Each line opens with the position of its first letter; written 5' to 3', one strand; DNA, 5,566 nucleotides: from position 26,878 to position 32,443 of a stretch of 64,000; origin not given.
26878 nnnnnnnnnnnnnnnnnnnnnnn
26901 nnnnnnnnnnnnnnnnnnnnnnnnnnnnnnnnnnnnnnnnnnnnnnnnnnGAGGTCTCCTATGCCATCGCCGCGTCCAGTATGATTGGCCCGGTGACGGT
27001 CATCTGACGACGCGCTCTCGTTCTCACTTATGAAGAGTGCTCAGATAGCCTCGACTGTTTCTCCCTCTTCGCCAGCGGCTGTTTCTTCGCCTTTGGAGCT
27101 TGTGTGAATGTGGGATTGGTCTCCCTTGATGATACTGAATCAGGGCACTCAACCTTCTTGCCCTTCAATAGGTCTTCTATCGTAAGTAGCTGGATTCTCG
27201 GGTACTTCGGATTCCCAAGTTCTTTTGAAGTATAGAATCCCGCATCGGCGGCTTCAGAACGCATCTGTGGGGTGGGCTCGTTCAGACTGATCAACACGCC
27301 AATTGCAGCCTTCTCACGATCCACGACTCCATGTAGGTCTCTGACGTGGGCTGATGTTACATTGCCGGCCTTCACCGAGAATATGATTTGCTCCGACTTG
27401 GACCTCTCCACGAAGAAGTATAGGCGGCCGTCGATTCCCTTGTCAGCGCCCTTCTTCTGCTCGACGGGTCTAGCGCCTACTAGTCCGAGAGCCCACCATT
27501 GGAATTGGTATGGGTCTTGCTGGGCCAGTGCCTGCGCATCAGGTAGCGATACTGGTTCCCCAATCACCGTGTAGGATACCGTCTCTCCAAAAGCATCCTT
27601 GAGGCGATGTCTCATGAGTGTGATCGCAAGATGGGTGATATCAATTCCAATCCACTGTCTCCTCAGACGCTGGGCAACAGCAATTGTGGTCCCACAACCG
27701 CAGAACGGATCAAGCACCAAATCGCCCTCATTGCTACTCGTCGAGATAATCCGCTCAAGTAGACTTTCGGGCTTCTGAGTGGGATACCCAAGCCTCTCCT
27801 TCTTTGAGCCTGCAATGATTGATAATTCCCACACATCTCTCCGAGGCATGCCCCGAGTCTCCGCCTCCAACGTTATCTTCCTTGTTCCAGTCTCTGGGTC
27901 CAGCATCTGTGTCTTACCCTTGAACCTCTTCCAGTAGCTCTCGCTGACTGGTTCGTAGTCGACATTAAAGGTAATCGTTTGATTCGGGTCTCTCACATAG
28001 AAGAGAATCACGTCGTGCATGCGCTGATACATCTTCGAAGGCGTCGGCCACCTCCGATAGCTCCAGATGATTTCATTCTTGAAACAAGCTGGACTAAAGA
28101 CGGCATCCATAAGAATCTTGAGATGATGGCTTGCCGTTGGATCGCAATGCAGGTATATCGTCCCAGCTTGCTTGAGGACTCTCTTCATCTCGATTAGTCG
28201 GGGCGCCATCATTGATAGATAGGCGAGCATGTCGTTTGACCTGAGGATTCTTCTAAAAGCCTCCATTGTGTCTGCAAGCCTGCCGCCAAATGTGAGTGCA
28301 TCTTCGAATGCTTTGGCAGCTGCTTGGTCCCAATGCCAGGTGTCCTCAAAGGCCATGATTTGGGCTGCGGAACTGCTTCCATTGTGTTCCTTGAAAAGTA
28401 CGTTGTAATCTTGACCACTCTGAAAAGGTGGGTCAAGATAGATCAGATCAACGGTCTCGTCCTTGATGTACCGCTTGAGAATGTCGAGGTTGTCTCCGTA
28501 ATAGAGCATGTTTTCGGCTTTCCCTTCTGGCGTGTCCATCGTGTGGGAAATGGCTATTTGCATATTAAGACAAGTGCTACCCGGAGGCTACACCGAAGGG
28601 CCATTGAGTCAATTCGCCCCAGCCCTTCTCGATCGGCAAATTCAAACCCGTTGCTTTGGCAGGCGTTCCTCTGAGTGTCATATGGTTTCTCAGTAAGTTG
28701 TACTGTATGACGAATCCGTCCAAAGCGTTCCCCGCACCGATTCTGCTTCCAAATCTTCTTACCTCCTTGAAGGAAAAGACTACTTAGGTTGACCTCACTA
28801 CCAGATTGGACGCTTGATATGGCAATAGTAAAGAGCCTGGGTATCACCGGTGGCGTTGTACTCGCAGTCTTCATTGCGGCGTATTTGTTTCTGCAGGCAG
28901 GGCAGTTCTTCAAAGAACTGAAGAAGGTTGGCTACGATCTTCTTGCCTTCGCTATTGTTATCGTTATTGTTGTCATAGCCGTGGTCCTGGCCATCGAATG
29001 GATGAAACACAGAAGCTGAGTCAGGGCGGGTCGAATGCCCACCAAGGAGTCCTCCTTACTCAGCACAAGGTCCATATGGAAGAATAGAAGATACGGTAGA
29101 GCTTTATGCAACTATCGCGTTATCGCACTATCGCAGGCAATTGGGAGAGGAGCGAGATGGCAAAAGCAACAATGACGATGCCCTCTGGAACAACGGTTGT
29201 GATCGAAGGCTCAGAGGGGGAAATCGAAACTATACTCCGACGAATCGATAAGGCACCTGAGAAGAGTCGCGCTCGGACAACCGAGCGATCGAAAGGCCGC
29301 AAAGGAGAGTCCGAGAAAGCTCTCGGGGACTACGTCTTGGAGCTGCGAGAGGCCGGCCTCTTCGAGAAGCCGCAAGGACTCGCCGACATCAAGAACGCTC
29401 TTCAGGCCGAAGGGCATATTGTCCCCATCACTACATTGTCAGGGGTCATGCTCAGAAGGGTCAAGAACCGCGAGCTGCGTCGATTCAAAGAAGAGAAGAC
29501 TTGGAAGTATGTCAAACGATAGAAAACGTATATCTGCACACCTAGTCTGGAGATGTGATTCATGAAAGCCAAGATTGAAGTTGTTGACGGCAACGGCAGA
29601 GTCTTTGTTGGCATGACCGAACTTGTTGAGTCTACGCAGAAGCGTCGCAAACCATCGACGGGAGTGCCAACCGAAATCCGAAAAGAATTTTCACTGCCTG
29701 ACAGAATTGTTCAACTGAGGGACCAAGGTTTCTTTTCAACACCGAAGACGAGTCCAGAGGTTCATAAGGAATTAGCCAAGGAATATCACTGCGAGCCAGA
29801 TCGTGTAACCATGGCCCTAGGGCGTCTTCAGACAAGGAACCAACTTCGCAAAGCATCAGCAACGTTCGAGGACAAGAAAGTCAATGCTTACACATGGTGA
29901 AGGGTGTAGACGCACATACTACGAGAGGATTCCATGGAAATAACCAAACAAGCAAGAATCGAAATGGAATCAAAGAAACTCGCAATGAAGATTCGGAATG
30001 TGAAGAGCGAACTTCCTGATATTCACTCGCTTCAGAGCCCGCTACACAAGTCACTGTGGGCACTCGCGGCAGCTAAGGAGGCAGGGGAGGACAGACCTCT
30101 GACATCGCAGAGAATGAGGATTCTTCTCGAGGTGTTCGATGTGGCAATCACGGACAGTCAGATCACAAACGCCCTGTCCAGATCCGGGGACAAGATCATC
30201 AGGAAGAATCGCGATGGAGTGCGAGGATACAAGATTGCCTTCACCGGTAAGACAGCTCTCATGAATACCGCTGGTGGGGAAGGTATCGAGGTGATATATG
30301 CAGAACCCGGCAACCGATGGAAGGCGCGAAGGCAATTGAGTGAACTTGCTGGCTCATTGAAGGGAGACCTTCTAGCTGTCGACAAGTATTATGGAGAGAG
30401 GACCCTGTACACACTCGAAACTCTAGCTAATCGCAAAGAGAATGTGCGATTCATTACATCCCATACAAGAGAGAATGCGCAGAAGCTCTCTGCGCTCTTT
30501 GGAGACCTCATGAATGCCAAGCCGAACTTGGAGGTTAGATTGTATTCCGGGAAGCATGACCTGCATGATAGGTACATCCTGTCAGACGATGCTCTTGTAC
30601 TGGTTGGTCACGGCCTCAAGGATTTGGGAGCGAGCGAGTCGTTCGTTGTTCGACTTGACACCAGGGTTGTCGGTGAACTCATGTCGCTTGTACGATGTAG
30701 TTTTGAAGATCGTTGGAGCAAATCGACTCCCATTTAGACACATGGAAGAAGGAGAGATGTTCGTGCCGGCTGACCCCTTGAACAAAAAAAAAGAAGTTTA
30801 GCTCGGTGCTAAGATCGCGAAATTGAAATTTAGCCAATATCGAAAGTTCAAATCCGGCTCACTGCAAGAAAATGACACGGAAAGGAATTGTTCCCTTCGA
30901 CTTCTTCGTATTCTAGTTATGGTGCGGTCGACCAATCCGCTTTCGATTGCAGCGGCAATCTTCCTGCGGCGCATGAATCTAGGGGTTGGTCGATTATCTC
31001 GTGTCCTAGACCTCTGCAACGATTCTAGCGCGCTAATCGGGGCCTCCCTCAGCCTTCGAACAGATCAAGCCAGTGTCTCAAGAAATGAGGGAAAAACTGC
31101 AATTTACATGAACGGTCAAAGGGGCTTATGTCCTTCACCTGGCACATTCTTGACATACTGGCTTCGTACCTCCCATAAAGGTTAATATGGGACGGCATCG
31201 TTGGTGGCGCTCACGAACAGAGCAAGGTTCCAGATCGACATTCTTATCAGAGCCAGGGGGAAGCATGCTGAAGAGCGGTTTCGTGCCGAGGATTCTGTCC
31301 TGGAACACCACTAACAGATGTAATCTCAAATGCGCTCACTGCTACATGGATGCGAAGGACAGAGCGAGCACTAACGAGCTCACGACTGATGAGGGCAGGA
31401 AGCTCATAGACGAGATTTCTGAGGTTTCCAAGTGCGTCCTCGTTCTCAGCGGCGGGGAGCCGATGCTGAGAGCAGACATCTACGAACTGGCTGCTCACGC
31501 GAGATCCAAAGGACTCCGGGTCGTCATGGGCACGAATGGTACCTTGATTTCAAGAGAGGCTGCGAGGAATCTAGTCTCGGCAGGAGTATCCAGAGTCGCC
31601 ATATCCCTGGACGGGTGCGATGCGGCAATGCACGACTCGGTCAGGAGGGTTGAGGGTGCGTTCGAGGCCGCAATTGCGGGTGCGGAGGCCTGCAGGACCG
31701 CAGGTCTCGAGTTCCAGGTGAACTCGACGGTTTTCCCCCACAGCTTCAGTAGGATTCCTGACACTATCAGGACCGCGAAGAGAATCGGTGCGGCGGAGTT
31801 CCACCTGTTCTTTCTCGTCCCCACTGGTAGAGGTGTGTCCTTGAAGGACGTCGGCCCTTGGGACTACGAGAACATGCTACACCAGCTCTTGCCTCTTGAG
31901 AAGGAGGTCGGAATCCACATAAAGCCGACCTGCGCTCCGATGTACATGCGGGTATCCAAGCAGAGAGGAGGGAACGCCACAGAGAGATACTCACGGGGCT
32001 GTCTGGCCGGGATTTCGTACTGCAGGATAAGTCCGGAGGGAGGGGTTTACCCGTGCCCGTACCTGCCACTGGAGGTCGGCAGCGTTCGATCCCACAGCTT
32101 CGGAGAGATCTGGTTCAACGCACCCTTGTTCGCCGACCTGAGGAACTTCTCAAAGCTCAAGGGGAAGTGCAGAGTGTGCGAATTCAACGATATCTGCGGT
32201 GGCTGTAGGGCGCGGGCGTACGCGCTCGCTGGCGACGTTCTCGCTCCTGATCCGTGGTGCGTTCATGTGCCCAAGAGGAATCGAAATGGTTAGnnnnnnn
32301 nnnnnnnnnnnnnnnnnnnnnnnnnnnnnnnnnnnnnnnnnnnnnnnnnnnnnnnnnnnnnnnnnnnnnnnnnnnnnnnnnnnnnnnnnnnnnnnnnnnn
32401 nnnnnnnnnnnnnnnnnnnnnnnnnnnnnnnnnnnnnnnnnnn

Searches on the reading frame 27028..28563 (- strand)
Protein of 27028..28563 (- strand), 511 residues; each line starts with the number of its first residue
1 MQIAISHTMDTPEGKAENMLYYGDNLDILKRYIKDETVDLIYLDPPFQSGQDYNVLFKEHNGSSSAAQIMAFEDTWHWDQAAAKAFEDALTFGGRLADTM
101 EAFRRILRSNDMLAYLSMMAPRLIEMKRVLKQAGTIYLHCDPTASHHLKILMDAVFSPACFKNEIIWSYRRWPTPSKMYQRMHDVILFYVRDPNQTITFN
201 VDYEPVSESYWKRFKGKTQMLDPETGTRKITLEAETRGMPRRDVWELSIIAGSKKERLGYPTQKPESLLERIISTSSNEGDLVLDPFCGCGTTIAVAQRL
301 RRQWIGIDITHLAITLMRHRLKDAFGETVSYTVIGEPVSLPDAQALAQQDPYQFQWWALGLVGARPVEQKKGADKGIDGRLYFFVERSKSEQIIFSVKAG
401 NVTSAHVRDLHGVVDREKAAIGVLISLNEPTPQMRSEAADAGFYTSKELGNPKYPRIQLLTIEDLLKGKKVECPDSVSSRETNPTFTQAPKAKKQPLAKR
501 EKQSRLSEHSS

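Call 3: search_protein_families(library=pfam, proteins=[window:27028-28563:-], max_evalue=0.1)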
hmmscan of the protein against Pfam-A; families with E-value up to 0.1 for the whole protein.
window:27028-28563:- (511 aa): 8 families
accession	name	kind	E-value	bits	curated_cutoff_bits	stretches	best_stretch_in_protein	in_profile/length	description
PF01555.25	N6_N4_Mtase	-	6.1e-49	167.4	26.7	1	38-311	1-213/221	DNA methylase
PF22722.2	NA-iREase1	-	2.2e-10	40.9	27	1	368-449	18-104/106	NACHT-associated inactive Restriction Endonuclease 1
PF04471.18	Mrr_cat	-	1.6e-08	35.1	21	1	368-440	23-99/115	Restriction endonuclease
PF03602.21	Cons_hypoth95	-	0.00025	21.2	24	1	21-57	96-133/182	Conserved hypothetical protein 95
PF13847.12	Methyltransf_31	-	0.00055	20.1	27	1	279-325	3-52/145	Methyltransferase domain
PF02086.21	MethyltransfD12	-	0.0091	16.2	22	0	35-56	173-194/253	D12 class N6 adenine-specific DNA methyltransferase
PF13649.12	Methyltransf_25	-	0.011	16.8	27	1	283-324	1-44/97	Methyltransferase domain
PF08241.18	Methyltransf_11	-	0.058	14.5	21.2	0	109-137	66-94/95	Methyltransferase domain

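Call 4: search_protein_families(library=padloc, proteins=[window:27028-28563:-], max_evalue=0.1)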
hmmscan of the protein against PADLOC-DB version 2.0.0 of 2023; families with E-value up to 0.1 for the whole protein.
window:27028-28563:- (511 aa): 79 families (the best 25 are shown)
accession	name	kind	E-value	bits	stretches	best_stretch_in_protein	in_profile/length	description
PDLC03339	MTase_II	-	5.6e-62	207.7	2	110-324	55-274/399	Type II methyltransferase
PDLC03300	MTase_II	-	2.9e-54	182.2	1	15-335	9-292/302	Type II methyltransferase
PDLC03299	MTase_II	-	8.5e-45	151.5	2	113-325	60-263/296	Type II methyltransferase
PDLC03354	MTase_II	-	1.7e-42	143.9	3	228-325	295-386/425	Type II methyltransferase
PDLC03633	MTase_III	-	2.4e-41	140.1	2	113-361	149-387/616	Type III methyltransferase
PDLC03371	MTase_II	-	5.2e-41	138.9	2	125-323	80-254/260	Type II methyltransferase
PDLC03636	MTase_III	-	4.6e-39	132.6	3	259-323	343-407/575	Type III methyltransferase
PDLC03635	MTase_III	-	1.1e-33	115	3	230-322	479-573/708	Type III methyltransferase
PDLC03644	MTase_III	-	3.6e-32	109.8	3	115-215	109-210/542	Type III methyltransferase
PDLC03216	MTase_II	-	1.4e-28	97.9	2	238-323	167-257/364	Type II methyltransferase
PDLC03638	MTase_III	-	7.9e-28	95.2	3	245-326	602-682/816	Type III methyltransferase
PDLC03641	MTase_III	-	3.6e-25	86.6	3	110-236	179-302/657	Type III methyltransferase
PDLC03738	oMTase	-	5.6e-25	85.8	2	242-323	181-267/376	orphan methyltransferase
PDLC03353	MTase_II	-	7.3e-25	86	1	18-322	10-251/260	Type II methyltransferase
PDLC03634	MTase_III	-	9.9e-25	85.5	2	15-198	92-256/621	Type III methyltransferase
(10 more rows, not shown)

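Call 80: list_cluster_members(proteins=[P0001, P0017, P0008, P0034, P0047, window:27028-28563:-, window:35082-36101:+])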
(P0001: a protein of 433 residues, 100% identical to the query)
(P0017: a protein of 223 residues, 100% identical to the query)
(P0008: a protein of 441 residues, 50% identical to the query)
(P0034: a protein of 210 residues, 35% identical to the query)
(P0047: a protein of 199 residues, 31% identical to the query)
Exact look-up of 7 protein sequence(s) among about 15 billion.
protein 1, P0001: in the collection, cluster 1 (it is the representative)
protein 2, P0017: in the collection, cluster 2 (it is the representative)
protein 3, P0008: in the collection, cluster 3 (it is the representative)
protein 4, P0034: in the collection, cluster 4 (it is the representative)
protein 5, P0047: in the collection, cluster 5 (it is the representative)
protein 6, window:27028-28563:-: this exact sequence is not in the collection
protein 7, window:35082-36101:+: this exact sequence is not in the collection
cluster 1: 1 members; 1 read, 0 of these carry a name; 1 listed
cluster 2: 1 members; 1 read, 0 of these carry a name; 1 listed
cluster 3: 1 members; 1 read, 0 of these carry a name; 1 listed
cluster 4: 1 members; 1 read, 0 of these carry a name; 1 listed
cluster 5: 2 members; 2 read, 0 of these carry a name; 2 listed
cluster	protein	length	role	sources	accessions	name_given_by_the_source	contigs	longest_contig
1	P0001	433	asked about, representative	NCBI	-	-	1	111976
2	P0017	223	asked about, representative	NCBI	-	-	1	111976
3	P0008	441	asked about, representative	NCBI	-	-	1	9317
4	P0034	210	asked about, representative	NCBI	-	-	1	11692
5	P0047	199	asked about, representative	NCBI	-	-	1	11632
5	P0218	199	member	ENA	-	-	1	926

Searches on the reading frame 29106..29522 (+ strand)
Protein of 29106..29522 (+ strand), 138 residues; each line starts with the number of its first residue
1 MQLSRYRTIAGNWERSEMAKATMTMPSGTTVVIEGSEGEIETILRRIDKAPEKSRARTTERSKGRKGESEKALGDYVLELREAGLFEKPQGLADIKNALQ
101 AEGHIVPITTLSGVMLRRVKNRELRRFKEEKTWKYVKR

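Call 3: search_protein_families(library=pfam, proteins=[window:29106-29522:+], max_evalue=0.1)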
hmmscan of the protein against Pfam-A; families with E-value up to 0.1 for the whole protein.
window:29106-29522:+ (138 aa): 0 families

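Call 4: search_protein_families(library=padloc, proteins=[window:29106-29522:+], max_evalue=0.1)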
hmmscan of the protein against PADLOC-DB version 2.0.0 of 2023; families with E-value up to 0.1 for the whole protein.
window:29106-29522:+ (138 aa): 0 families

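Call 10: search_protein_families(library=ncbifam, proteins=[window:29106-29522:+], max_evalue=0.1)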
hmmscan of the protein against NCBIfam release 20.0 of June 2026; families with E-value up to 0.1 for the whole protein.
window:29106-29522:+ (138 aa): 1 family
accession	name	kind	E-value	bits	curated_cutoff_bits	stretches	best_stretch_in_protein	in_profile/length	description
NF033577.2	transpos_IS481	equivalog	0.04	13.4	224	1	36-134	26-121/284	IS481 family transposase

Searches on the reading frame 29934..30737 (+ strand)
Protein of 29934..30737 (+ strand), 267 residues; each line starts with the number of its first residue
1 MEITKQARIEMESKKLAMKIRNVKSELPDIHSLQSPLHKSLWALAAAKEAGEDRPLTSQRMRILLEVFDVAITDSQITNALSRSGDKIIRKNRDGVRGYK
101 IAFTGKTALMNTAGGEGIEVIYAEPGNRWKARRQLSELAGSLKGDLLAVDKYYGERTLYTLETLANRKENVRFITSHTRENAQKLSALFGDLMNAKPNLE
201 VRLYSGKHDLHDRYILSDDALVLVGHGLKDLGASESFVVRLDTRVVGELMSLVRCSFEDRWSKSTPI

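Call 3: search_protein_families(library=pfam, proteins=[window:29934-30737:+], max_evalue=0.1)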
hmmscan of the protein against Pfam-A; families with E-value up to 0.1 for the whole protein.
window:29934-30737:+ (267 aa): 2 families
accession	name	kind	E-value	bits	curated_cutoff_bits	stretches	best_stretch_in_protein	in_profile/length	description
PF16565.11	MIT_C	-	0.024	15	25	1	165-229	46-112/142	Phospholipase D-like domain at C-terminus of MIT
PF13091.12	PLDc_2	-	0.046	14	27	0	158-225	26-96/132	PLD-like domain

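Call 4: search_protein_families(library=padloc, proteins=[window:29934-30737:+], max_evalue=0.1)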
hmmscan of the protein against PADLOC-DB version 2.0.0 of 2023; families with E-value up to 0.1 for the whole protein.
window:29934-30737:+ (267 aa): 4 families
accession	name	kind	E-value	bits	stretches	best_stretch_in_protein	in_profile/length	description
PDLC04869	PDC-S05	-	2.9e-11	41.1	1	126-246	178-292/306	-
PDLC04879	PDC-S05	-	4.2e-11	40.8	1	120-245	160-277/285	-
PDLC02614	DrmC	-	0.012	13.4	1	158-225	50-116/153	DrmC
PDLC02586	DrmC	-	0.016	12.6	1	158-265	136-242/244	DrmC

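Call 10: search_protein_families(library=ncbifam, proteins=[window:29934-30737:+], max_evalue=0.1)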
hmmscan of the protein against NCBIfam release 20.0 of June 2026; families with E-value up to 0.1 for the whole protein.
window:29934-30737:+ (267 aa): 0 families

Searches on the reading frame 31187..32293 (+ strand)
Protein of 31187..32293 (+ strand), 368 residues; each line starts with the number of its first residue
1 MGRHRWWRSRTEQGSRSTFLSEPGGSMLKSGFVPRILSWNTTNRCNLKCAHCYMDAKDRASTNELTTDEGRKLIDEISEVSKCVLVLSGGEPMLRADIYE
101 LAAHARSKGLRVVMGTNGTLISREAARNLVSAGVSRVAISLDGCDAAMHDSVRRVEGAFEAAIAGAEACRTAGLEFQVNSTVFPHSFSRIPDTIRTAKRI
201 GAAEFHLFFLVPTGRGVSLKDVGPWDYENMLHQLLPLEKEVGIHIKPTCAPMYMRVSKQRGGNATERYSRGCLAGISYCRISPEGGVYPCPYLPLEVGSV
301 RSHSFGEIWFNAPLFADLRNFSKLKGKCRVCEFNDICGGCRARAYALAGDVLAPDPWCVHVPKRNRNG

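Call 42: search_protein_families(library=pfam, proteins=[window:31187-32293:+], max_evalue=0.001)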
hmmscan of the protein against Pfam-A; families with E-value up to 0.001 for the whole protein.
window:31187-32293:+ (368 aa): 3 families
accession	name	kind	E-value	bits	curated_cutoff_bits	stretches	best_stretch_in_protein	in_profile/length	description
PF04055.27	Radical_SAM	-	6.7e-26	91.9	29.5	1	40-195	2-164/166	Radical SAM superfamily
PF13186.11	SPASM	-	1.2e-08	35.5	21.5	1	272-331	1-66/67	Iron-sulfur cluster-binding domain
PF13353.11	Fer4_12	-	9.8e-08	32.8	22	1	43-143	13-115/137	4Fe-4S single cluster domain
